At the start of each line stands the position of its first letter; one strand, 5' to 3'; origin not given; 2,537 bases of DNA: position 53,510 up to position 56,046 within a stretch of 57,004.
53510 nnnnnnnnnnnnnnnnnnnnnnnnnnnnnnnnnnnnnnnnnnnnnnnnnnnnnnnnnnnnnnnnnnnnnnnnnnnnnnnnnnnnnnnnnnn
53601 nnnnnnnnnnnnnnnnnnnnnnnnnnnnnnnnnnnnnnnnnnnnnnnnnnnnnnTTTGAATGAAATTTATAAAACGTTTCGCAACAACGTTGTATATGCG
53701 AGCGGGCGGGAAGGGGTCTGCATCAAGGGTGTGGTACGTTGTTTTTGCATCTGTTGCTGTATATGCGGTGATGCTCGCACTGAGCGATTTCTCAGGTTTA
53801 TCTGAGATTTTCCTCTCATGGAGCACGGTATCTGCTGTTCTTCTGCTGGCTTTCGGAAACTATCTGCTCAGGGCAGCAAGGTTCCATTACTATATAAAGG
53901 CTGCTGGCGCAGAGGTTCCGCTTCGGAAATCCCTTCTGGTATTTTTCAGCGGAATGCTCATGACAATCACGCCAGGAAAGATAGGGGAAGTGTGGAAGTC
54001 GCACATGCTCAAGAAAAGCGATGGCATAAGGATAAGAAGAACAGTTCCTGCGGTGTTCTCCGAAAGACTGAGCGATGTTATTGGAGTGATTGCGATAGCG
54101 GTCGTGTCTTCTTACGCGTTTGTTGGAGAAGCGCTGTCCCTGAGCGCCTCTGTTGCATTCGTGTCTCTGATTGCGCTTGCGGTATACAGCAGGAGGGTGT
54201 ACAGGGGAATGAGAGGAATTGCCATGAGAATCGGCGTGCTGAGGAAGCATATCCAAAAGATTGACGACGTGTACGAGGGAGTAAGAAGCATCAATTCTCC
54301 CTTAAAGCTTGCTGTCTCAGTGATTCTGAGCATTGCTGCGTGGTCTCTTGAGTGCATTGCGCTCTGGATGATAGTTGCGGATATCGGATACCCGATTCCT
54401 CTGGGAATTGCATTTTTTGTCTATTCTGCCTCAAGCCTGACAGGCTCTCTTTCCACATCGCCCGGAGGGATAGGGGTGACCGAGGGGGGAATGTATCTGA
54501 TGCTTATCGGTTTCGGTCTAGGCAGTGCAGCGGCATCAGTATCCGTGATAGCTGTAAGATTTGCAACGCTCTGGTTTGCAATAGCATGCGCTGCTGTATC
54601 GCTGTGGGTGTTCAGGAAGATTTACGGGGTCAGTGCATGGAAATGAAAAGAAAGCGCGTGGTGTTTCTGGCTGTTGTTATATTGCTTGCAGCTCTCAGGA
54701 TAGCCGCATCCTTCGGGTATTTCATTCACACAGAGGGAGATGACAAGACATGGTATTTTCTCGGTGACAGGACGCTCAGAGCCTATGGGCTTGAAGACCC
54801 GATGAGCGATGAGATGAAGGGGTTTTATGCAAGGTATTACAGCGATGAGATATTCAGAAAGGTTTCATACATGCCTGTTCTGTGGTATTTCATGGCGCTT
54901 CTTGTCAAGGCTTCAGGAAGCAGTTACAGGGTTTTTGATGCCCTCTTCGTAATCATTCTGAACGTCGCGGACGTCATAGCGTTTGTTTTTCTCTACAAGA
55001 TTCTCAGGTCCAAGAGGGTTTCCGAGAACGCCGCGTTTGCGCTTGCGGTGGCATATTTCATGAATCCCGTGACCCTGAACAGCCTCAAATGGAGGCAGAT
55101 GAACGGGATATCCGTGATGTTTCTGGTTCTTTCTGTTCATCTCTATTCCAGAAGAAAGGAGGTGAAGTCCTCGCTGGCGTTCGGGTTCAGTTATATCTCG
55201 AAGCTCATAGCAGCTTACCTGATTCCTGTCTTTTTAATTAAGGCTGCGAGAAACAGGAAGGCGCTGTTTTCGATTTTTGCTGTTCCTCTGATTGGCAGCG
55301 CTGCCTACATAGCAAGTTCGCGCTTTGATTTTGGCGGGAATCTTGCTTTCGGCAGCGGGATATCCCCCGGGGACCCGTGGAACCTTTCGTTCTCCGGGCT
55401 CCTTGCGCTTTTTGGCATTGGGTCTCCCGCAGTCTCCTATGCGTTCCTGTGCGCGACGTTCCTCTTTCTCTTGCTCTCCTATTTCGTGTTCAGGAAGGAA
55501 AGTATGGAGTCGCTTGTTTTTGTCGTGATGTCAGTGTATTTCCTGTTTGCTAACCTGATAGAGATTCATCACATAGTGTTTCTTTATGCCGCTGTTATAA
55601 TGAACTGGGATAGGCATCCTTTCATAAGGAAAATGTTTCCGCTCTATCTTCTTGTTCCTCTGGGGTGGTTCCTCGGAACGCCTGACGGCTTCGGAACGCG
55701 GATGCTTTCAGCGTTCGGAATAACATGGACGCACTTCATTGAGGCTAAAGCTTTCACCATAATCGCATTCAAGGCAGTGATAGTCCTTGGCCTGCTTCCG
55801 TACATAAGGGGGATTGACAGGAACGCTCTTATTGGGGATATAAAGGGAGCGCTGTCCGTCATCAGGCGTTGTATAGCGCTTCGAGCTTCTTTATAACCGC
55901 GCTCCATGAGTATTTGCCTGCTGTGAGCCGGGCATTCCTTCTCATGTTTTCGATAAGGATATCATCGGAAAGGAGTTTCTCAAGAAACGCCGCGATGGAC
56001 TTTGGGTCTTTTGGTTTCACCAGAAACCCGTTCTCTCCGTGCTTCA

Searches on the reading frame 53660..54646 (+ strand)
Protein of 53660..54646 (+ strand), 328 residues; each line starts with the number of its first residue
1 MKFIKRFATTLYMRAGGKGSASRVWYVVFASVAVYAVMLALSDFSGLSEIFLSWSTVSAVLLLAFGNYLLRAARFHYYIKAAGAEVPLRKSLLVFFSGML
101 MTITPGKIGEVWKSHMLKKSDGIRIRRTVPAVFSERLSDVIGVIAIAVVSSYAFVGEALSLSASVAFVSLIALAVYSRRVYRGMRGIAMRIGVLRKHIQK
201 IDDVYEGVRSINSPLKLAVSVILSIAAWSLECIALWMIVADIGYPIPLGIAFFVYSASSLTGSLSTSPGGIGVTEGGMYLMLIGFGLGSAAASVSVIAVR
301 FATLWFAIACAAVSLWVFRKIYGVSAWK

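Call 13: search_protein_families(library=pfam, proteins=[window:53660-54646:+], max_evalue=0.001)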
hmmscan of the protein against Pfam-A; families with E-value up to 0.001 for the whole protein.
window:53660-54646:+ (328 aa): 1 family
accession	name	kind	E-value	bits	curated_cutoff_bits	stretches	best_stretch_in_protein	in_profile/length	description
PF03706.18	LPG_synthase_TM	-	1.7e-44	153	33.4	1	29-309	2-300/302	Lysylphosphatidylglycerol synthase TM region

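Call 39: search_protein_families(library=ncbifam, proteins=[window:53660-54646:+], max_evalue=0.0001)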
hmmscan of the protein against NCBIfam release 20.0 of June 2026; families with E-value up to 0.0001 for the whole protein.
window:53660-54646:+ (328 aa): 2 families
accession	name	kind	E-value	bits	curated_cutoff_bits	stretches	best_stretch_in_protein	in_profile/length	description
TIGR00374.1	TIGR00374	subfamily_domain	1.9e-24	86.7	43.2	1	31-318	4-313/323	flippase-like domain-containing protein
NF033480.1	bifunc_MprF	equivalog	3.5e-05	22.3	600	1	139-314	119-293/841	bifunctional lysylphosphatidylglycerol flippase/synthetase MprF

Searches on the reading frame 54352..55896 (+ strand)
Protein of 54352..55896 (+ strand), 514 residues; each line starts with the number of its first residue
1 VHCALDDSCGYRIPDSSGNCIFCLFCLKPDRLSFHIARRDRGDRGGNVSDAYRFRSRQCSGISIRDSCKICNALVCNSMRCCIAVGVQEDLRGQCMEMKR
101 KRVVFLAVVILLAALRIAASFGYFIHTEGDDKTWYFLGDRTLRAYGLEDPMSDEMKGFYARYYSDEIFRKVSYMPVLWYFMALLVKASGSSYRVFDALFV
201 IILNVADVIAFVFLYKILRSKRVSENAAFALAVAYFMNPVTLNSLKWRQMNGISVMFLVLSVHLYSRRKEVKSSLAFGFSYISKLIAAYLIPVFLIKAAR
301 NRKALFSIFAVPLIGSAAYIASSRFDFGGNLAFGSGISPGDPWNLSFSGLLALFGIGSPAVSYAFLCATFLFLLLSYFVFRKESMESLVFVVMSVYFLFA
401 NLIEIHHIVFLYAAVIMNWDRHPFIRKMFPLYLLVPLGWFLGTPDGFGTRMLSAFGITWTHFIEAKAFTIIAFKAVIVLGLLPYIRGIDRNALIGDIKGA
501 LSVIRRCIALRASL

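Call 13: search_protein_families(library=pfam, proteins=[window:54352-55896:+], max_evalue=0.001)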
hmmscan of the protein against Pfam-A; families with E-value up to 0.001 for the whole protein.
window:54352-55896:+ (514 aa): 2 families
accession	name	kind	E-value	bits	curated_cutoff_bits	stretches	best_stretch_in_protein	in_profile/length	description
PF09594.16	GT87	-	4.7e-09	36.8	25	1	195-395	19-229/237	Glycosyltransferase family 87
PF06728.19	PIG-U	-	2.9e-06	27.1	24.5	1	174-300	59-193/378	GPI transamidase subunit PIG-U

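Call 39: search_protein_families(library=ncbifam, proteins=[window:54637-55896:+], max_evalue=0.0001)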
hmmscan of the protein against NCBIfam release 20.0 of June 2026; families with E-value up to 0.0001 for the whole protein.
window:54637-55896:+ (419 aa): 0 families

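Call 68: search_solved_structures(query=window:54637-55896:+, max_evalue=5, show_alignments=0)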
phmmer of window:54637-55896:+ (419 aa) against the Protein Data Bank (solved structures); distinct sequences matched with E-value up to 5: 1.
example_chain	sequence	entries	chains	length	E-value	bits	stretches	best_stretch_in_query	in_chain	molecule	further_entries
7fbd_B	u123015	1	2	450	0.56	12.8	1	47-147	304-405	Maltodextrin-binding protein,De novo design protein D53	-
